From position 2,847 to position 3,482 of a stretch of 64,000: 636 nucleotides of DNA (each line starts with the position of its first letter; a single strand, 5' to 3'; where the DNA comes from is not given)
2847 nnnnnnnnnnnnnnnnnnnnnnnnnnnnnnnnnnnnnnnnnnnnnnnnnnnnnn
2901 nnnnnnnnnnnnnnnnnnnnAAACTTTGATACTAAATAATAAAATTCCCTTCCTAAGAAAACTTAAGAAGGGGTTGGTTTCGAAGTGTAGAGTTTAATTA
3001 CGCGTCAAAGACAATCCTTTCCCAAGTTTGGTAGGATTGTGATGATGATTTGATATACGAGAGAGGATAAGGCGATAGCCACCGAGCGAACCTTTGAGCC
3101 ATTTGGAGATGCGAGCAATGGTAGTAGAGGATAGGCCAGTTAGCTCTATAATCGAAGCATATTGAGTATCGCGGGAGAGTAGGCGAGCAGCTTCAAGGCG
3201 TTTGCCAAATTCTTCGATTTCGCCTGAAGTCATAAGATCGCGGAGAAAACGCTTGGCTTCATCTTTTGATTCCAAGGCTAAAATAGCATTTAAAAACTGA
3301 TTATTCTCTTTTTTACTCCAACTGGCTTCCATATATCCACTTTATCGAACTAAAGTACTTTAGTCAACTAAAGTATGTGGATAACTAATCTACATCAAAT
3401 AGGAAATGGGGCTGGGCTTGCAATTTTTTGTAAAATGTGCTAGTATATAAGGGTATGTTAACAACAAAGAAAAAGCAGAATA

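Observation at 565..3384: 2.8-kb four-gene segment bracketed by inverted copies of the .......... motif, immediately adjacent to an Xer-like tyrosine recombinase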

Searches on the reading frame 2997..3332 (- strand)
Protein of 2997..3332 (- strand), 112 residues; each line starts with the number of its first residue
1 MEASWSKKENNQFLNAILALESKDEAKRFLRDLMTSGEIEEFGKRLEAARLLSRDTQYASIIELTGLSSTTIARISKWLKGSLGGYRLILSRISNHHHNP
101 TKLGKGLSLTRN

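Call 5: search_protein_families(library=pfam, proteins=[window:2997-3332:-], max_evalue=0.01)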
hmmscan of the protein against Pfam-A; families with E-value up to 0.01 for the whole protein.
window:2997-3332:- (112 aa): 1 family
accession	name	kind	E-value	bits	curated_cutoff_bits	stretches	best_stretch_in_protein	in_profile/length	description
PF01371.25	Trp_repressor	-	1.8e-16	60.4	27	1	11-92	4-86/88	Trp repressor protein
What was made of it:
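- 2994..3332 (-): hisR/yerC-like repressor gene (112 aa). PF01371 at E 1.8e-16 (call 5).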

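Call 6: search_protein_families(library=ncbifam, proteins=[window:2997-3332:-], max_evalue=0.01)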
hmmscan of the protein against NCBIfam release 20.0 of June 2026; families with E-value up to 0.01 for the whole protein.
window:2997-3332:- (112 aa): 2 families
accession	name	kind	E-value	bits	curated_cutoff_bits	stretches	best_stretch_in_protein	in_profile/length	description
TIGR02531.1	yecD_yerC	hypoth_equivalog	4.2e-17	62.4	42.2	1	8-93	3-88/88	YerC/YecD family TrpR-related protein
TIGR01321.1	TrpR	equivalog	0.00011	22.5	67.25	1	7-81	6-81/94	trp operon repressor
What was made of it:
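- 2994..3332 (-): TIGR02531 at 62.4 bits against a cut-off of 42.2 (call 6).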

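Call 7: find_encoding_contigs(protein=window:2997-3332:-, flank=10000, max_places=6)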
Protein window:2997-3332:- (112 aa): 8 contigs read that carry it; 5 places shown.
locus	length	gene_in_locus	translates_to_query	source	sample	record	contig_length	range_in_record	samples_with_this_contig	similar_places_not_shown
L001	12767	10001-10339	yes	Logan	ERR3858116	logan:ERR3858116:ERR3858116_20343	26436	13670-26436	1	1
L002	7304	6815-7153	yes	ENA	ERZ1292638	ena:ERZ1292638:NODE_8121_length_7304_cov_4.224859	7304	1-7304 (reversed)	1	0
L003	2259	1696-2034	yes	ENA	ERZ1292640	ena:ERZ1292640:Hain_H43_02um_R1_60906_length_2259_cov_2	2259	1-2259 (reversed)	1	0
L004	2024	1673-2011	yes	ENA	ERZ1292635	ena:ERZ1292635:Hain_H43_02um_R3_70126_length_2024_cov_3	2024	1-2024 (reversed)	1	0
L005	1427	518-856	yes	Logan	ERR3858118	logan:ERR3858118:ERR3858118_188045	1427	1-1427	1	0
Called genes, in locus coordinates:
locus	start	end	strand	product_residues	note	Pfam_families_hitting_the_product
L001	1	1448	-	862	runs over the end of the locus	-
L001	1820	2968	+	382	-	PF01476:LysM, PF01551:Peptidase_M23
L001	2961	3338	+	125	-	PF01471:PG_binding_1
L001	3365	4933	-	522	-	PF13541:ChlI, PF00493:MCM (weak), PF01078:Mg_chelatase, PF07728:AAA_5, PF13335:Mg_chelatase_C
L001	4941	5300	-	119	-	PF01258:zf-dskA_traR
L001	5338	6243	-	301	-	-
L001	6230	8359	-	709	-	PF01138:RNase_PH, PF00013:KH_1, PF22675:KH-I_KHDC4-BBP (weak), PF00575:S1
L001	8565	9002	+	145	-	-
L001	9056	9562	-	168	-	PF01936:NYN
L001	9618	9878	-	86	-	PF00312:Ribosomal_S15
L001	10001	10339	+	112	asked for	PF01371:Trp_repressor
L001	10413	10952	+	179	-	PF18306:LDcluster4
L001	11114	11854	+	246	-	PF24827:AstE_AspA_cat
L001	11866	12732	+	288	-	-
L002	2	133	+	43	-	?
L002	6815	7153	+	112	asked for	PF01371:Trp_repressor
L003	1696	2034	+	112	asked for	PF01371:Trp_repressor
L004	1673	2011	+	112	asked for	PF01371:Trp_repressor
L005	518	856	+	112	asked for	PF01371:Trp_repressor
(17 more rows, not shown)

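Call 9: find_homologous_proteins(query=window:2997-3332:-, max_evalue=0.00001)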
Query window:2997-3332:- (112 aa): 1564 proteins with E <= 0.00001 among 1586 candidates; the best 120 are listed.
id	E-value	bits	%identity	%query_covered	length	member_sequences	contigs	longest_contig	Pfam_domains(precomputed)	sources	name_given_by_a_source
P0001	1.0e-64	233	100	100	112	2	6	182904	PF01371.26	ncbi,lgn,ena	ncbi:MAG: YerC/YecD family TrpR-related protein [Patescibacteria group bacterium]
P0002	4.0e-56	205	88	98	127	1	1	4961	PF01371.26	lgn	-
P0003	1.2e-54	201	87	99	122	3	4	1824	PF01371.26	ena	-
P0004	7.1e-54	198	86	99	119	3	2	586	PF01371.26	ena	-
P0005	2.0e-53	197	87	98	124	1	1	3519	PF01371.26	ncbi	-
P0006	2.0e-53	197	87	99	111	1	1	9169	PF01371.26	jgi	jgi:TrpR-related protein YerC/YecD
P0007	2.8e-53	196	86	99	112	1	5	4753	PF01371.26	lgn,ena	-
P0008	3.8e-53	196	87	97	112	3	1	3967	PF01371.26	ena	-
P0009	3.0e-52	193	84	100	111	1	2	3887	PF01371.26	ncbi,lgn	-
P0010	8.0e-51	188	86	96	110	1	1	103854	PF01371.26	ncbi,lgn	-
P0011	9.6e-51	188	82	98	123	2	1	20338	PF01371.26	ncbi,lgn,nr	ncbi:DNA-binding transcriptional regulator [Candidatus Nomurabacteria bacterium]|nr:DNA-binding tran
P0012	1.9e-50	187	82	99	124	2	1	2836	PF01371.26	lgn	-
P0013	2.3e-50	187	82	99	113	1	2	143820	PF01371.26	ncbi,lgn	-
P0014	3.0e-50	187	85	98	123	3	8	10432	PF01371.26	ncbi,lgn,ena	-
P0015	5.2e-50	186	83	98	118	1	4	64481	PF01371.26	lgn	-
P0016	1.6e-49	184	79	96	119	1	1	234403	PF01371.26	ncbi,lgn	-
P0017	1.5e-48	181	78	100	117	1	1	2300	PF01371.26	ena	-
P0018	7.1e-48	179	80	96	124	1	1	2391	PF01371.26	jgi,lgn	jgi:TrpR-related protein YerC/YecD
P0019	9.9e-48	179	79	95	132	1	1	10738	PF01371.26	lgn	-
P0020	1.1e-47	178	79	96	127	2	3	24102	PF01371.26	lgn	-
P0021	9.4e-47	175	79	95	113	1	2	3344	PF01371.26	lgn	-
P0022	1.9e-46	174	78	99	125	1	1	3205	PF01371.26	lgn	-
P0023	2.9e-46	174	77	96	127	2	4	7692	PF01371.26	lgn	-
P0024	5.1e-46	173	76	96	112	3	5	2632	PF01371.26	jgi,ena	-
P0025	6.6e-46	173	76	96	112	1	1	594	PF01371.26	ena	-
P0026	1.1e-45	172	78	97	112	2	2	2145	PF01371.26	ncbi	-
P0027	1.3e-45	172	79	96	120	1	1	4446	PF01371.26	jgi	-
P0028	3.1e-45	171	79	94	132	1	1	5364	PF01371.26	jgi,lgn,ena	-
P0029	3.2e-45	170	77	94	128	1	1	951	PF01371.26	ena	-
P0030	4.6e-45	170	77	99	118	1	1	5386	PF01371.26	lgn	-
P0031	6.2e-45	170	76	96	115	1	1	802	PF01371.26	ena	-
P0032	1.2e-44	169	79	98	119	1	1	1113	PF01371.26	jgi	jgi:TrpR-related protein YerC/YecD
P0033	1.2e-44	169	75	98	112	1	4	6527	PF01371.26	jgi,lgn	-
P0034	1.4e-44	168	74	97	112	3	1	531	PF01371.26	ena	-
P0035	1.8e-44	168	74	98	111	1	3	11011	PF01371.26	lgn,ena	-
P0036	2.2e-44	168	74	98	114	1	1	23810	PF01371.26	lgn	-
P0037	3.4e-44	167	75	96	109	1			PF01371.26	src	-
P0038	3.5e-44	167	74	98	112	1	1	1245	PF01371.26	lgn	-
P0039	3.6e-44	167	76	96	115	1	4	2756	PF01371.26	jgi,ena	-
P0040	3.7e-44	167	75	96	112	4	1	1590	PF01371.26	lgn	-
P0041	4.6e-44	167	73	97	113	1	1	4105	PF01371.26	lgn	-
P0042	5.1e-44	167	74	96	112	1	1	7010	PF01371.26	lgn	-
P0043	9.0e-44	166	75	96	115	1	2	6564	PF01371.26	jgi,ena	jgi:TrpR-related protein YerC/YecD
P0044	1.1e-43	166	75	94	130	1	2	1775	PF01371.26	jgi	jgi:TrpR-related protein YerC/YecD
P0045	1.2e-43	165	75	96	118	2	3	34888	PF01371.26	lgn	-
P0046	1.3e-43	165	76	92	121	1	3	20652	PF01371.26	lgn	-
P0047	1.8e-43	165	77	94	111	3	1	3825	PF01371.26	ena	-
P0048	2.1e-43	165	73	97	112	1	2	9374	PF01371.26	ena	-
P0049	2.4e-43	164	75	97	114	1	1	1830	PF01371.26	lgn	-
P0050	2.7e-43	164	74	96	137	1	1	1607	PF01371.26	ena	-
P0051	3.1e-43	164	73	98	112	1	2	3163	PF01371.26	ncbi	-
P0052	3.5e-43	164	74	96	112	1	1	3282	PF01371.26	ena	-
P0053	3.8e-43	164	74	97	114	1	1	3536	PF01371.26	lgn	-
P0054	6.0e-43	163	69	98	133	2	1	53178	PF01371.26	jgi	-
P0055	7.5e-43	163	76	96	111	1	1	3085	PF01371.26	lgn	-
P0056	8.5e-43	163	73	99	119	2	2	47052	PF01371.26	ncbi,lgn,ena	-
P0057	9.2e-43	163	69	99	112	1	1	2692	PF01371.26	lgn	-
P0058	1.1e-42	162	77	93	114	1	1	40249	PF01371.26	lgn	-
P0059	1.1e-42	162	68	97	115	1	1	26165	PF01371.26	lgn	-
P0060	1.2e-42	162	73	96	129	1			PF01371.26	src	-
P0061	1.2e-42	162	75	95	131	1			PF01371.26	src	-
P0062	1.4e-42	162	72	96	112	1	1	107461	PF01371.26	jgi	-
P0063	1.5e-42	162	73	96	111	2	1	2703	PF01371.26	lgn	-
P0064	1.6e-42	162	74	96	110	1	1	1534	PF01371.26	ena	-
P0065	1.7e-42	162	74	96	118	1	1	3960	PF01371.26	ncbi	-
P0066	2.3e-42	161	70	96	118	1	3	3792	PF01371.26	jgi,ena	jgi:TrpR-related protein YerC/YecD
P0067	2.6e-42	161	72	97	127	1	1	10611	PF01371.26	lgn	-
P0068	2.8e-42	161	72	96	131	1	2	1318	PF01371.26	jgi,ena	jgi:TrpR-related protein YerC/YecD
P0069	2.8e-42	161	72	97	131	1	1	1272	PF01371.26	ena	-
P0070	2.8e-42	161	70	99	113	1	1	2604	PF01371.26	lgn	-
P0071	2.8e-42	161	72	97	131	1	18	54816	PF01371.26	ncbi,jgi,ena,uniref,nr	ncbi:MAG: TrpR-related protein YerC/YecD [Candidatus Nomurabacteria bacterium GW2011_GWA2_43_15]|uni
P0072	3.0e-42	161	74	96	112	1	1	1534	PF01371.26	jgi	jgi:TrpR-related protein YerC/YecD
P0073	3.7e-42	161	73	95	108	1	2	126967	PF01371.26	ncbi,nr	ncbi:hypothetical protein A2906_01655 [Candidatus Nomurabacteria bacterium RIFCSPLOWO2_01_FULL_37_25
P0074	5.3e-42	160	72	97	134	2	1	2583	PF01371.26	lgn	-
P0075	6.7e-42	160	72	97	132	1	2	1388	PF01371.26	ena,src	-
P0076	7.0e-42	160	73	96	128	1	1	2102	PF01371.26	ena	-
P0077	7.0e-42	160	70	96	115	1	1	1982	PF01371.26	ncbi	-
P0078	7.1e-42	160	72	97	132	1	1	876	PF01371.26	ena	-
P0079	7.3e-42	160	69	98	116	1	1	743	PF01371.26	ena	-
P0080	7.5e-42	160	75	92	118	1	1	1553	PF01371.26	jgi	jgi:TrpR-related protein YerC/YecD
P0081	7.7e-42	160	73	96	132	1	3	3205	PF01371.26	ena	-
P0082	8.5e-42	159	75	96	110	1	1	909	PF01371.26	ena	-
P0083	9.1e-42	159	73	96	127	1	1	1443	PF01371.26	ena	-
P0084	9.4e-42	159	71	98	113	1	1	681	PF01371.26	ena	-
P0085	9.8e-42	159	71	98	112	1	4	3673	PF01371.26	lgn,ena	-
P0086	9.9e-42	159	70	97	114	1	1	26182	PF01371.26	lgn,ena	-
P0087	1.0e-41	159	75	96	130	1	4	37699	PF01371.26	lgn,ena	-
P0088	1.0e-41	159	68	96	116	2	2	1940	PF01371.26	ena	-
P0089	1.0e-41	159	73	96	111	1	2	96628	PF01371.26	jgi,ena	jgi:TrpR-related protein YerC/YecD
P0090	1.1e-41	159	70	98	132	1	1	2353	PF01371.26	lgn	-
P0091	1.1e-41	159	72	95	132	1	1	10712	PF01371.26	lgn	-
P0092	1.2e-41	159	73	94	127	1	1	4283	PF01371.26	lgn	-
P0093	1.2e-41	159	70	97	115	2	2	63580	PF01371.26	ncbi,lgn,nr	ncbi:MAG: TrpR YerC/YecD [Candidatus Pacebacteria bacterium]|nr:TrpR YerC/YecD [Candidatus Paceibact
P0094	1.3e-41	159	72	97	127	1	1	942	PF01371.26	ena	-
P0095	1.4e-41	159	72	97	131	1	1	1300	PF01371.26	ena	-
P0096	1.5e-41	159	72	96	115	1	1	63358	PF01371.26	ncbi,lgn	ncbi:MAG: YerC/YecD family TrpR-related protein [bacterium]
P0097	1.6e-41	159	73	96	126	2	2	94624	PF01371.26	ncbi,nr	ncbi:MAG: DNA-binding transcriptional regulator [Candidatus Pacebacteria bacterium]|nr:DNA-binding t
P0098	2.0e-41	158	72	97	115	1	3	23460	PF01371.26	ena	-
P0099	2.1e-41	158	72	96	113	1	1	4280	PF01371.26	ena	-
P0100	2.4e-41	158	71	97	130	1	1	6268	PF01371.26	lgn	-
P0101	2.4e-41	158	67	99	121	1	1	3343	PF01371.26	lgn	-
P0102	2.5e-41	158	72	96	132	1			PF01371.26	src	-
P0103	2.9e-41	158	68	96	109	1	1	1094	PF01371.26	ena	-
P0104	3.1e-41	158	72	95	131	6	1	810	PF01371.26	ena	-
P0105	3.6e-41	157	72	96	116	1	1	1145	PF01371.26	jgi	jgi:TrpR-related protein YerC/YecD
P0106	3.8e-41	157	73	96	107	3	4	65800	PF01371.26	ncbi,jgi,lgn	jgi:TrpR-related protein YerC/YecD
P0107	3.9e-41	157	72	96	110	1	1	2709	PF01371.26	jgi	jgi:TrpR-related protein YerC/YecD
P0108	4.3e-41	157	73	96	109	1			PF01371.26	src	-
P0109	4.4e-41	157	71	97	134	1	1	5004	PF01371.26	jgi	jgi:TrpR-related protein YerC/YecD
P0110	4.6e-41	157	70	97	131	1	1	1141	PF01371.26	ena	-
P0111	4.6e-41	157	72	96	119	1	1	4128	PF01371.26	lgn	-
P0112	5.1e-41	157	72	94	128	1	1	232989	PF01371.26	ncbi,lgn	-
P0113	6.2e-41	157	71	96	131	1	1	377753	PF01371.26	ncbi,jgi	ncbi:MAG: YerC/YecD family TrpR-related protein [Candidatus Paceibacterota bacterium]|jgi:TrpR-relat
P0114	6.2e-41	157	74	95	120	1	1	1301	PF01371.26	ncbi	-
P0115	6.2e-41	157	69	96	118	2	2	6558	PF01371.26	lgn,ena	-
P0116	6.4e-41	157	71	96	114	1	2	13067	PF01371.26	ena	-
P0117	6.6e-41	157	71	96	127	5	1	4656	PF01371.26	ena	-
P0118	6.7e-41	157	70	97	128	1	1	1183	PF01371.26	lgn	-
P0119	6.7e-41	157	74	93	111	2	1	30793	PF01371.26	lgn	-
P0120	6.7e-41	157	68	98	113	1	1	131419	PF01371.26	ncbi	-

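Call 12: find_related_loci(query=A1, collection=genome_contigs, flank=6000)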
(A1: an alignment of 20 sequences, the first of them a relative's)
Query A1 (112 aa) in genome_contigs; peptide patterns used: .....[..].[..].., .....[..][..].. (x = any residue, [..] = any of these).
474 stretches matched a pattern; 431 encode a relative of the query (tblastn E <= 1e-3); the best 80 are kept; 80 distinct loci.
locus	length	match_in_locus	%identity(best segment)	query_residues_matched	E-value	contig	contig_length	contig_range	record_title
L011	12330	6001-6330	87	1-109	4e-59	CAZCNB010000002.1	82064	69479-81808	MAG TPA_asm: uncultured Candidatus Saccharibacteria bacterium isolate SRP135725_co1_330 genome assembly, contig: NODE_17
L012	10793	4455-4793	82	2-111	2e-57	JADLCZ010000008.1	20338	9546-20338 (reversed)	MAG: Candidatus Nomurabacteria bacterium isolate SJ250 c_000000125685, whole genome shotgun sequence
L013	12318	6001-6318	86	1-107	6e-57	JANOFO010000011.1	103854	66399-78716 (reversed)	MAG: Candidatus Paceibacterota bacterium isolate SOY_64_metabat_47 SOY_64_k141_2502841, whole genome shotgun sequence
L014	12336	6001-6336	82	1-111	2e-56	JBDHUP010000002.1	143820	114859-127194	MAG: Candidatus Paceibacteria bacterium isolate AS-MESO-3CA.90 NODE_411_length_143820_cov_5.405529, whole genome shotgun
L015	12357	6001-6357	72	1-111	3e-51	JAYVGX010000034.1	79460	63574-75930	MAG: Candidatus Paceibacterota bacterium isolate GL47_Up_metabat_76 GL47_Up_metabat_76_33, whole genome shotgun sequence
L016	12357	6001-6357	72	1-111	3e-51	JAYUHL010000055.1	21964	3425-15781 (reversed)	MAG: Candidatus Paceibacterota bacterium isolate GFS_8391 GFS_8391_54, whole genome shotgun sequence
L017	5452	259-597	72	1-112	5e-49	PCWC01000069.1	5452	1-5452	MAG: Parcubacteria group bacterium CG11_big_fil_rev_8_21_14_0_20_39_22 CG11_8_21_14_0.20_scaffold_11055_c, whole genome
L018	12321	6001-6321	72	4-110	5e-48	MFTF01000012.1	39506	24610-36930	MAG: Candidatus Nomurabacteria bacterium RIFCSPHIGHO2_01_FULL_36_23 rifcsphigho2_01_scaffold_2410, whole genome shotgun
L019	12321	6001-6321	73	1-108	1e-47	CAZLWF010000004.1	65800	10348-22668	MAG TPA_asm: uncultured Candidatus Saccharibacteria bacterium isolate SRP278252_co2_214 genome assembly, contig: NODE_67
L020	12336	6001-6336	70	1-109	2e-47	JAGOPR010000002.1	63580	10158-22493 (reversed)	MAG: Candidatus Paceibacterota bacterium isolate Gw_Eff_bin_137 Gw_Eff_657_length_63580_cov_15.776386, whole genome shot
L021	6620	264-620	67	1-109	4e-47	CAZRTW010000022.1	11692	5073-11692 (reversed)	MAG TPA_asm: uncultured Candidatus Saccharibacteria bacterium isolate SRP286056_co3_166 genome assembly, contig: NODE_63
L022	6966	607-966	67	4-110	1e-46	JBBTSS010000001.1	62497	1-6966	MAG: Patescibacteria group bacterium isolate H41-bin121_1 H41_bin121_1_000000000001, whole genome shotgun sequence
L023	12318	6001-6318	74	1-107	2e-46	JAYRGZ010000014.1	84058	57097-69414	MAG: Candidatus Paceibacterota bacterium isolate SZ_szas25bin.11 k141_447467, whole genome shotgun sequence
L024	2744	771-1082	73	5-108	4e-46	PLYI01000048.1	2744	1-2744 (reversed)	MAG: Candidatus Bathyarchaeota archaeon isolate palsa_989 73.20120700_P3D.286_contig_743634, whole genome shotgun sequen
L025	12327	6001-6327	68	1-109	4e-46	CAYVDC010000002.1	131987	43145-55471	MAG TPA_asm: uncultured Candidatus Saccharibacteria bacterium isolate SRP170004_co1_265 genome assembly, contig: NODE_13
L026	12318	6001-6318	69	1-108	6e-46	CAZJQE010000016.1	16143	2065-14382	MAG TPA_asm: uncultured Candidatus Saccharibacteria bacterium isolate SRP142039_co1_386 genome assembly, contig: NODE_27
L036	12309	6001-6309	73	5-106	3e-45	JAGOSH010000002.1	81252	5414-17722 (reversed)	MAG: Candidatus Paceibacterota bacterium isolate Gw_Eff_bin_313 Gw_Eff_382_length_81252_cov_39.691439, whole genome shot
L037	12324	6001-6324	67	1-109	4e-45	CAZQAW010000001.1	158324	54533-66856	MAG TPA_asm: uncultured Candidatus Saccharibacteria bacterium isolate SRP286056_co1_162 genome assembly, contig: NODE_57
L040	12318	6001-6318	70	3-109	8e-45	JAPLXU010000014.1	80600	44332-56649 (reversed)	MAG: Candidatus Nomurabacteria bacterium isolate LacPavin_0419_WC70L_MAG_39_11 LacPavin_0419_WC70L_scaffold_209559, whol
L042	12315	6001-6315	71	5-110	3e-44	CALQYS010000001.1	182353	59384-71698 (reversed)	MAG: Candidatus Nomurabacteria bacterium isolate Ike-100m-2 genome assembly, contig: Ike-100-c23, whole genome shotgun s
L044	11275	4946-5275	63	1-110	3e-44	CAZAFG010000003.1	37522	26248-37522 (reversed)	MAG TPA_asm: uncultured Candidatus Saccharibacteria bacterium isolate SRP286056_co2_554 genome assembly, contig: NODE_14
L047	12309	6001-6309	71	5-106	9e-44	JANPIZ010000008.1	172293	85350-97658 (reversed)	MAG: Candidatus Nomurabacteria bacterium isolate VAR_61_metabat_48 VAR_61_k141_730931, whole genome shotgun sequence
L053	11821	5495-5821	64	1-110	5e-42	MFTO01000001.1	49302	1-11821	MAG: Candidatus Nomurabacteria bacterium RIFCSPHIGHO2_01_FULL_40_20 rifcsphigho2_01_scaffold_1111, whole genome shotgun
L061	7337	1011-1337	66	2-106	3e-41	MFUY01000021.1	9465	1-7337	MAG: Candidatus Nomurabacteria bacterium RIFCSPLOWO2_01_FULL_41_12 rifcsplowo2_01_scaffold_42446, whole genome shotgun s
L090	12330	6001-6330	57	1-111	7e-38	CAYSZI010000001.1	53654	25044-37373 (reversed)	MAG TPA_asm: uncultured Candidatus Saccharibacteria bacterium isolate SRP142039_co2_51 genome assembly, contig: NODE_157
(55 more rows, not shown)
